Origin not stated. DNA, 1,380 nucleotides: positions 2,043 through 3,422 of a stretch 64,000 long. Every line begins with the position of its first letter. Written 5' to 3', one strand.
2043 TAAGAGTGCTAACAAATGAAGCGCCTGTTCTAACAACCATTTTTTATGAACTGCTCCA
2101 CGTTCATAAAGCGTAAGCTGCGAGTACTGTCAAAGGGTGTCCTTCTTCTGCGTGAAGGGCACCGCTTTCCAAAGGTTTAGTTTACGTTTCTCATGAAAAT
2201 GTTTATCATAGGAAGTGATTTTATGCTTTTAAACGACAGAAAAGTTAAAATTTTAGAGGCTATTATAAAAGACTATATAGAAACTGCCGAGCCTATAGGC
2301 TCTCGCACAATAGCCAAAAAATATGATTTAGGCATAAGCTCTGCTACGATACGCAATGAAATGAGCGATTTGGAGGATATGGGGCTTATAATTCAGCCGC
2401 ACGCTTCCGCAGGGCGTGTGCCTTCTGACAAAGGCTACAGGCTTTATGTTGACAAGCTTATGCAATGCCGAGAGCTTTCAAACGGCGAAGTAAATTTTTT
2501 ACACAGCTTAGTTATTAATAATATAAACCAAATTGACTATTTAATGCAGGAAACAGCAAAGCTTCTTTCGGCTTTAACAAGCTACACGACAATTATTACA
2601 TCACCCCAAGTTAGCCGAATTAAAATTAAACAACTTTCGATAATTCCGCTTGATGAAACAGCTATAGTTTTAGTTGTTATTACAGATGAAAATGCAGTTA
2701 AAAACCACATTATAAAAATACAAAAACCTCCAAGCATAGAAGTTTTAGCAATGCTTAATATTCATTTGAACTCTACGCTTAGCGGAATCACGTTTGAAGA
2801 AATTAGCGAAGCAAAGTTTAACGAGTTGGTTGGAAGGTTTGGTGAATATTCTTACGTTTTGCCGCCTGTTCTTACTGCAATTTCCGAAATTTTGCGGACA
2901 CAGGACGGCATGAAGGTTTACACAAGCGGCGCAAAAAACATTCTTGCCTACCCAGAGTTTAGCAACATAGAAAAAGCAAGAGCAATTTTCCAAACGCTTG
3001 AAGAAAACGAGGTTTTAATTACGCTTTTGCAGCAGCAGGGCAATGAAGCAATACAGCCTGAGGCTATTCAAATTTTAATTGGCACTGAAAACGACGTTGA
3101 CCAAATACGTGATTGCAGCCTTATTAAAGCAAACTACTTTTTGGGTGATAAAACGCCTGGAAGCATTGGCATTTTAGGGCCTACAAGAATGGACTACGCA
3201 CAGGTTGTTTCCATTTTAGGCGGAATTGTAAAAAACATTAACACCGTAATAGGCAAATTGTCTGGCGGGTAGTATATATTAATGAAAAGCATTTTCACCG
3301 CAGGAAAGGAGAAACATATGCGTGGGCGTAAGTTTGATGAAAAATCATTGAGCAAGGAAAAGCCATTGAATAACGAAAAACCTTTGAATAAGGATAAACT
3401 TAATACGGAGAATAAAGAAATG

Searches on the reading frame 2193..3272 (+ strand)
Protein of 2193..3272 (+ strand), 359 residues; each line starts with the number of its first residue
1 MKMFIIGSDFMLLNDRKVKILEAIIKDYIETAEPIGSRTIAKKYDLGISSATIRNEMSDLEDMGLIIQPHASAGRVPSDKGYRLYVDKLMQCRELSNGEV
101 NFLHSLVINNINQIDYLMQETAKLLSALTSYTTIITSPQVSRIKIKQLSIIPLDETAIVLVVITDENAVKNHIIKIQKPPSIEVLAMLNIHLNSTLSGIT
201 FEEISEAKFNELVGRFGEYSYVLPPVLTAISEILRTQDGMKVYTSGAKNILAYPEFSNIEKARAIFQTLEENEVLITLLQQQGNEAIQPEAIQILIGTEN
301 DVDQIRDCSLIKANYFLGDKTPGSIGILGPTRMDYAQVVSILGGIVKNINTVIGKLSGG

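Call 30: find_encoding_contigs(protein=window:2193-3272:+, flank=10000, max_places=3)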
Protein window:2193-3272:+ (359 aa): 2 contigs read that carry it; 1 place shown.
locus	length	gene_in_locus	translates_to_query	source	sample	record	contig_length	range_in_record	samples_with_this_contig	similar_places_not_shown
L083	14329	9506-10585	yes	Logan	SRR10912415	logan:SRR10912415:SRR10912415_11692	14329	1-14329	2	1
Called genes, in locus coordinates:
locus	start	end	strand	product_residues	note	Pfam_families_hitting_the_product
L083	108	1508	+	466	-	PF03606:DcuC, PF03806:ABG_transport (weak), PF03553:Na_H_antiporter (weak)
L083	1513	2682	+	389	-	PF01546:Peptidase_M20 (weak), PF07687:M20_dimer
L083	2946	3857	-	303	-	PF00165:HTH_AraC (faint), PF12833:HTH_18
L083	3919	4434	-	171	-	PF06445:GyrI-like, PF14526:Cass2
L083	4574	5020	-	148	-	PF12663:DUF3788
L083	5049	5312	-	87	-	PF12674:Zn_ribbon_2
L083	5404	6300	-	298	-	PF08220:HTH_DeoR (weak), PF08279:HTH_11, PF19187:HTH_PafC (faint), PF13280:WYL, PF25583:WCX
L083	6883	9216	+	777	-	PF02743:dCache_1, PF00990:GGDEF, PF00563:EAL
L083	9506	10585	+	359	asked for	PF03444:WHD_HrcA (faint), PF01628:HrcA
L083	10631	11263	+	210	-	PF01025:GrpE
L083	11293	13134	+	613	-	PF00012:HSP70, PF06723:MreB_Mbl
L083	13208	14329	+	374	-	?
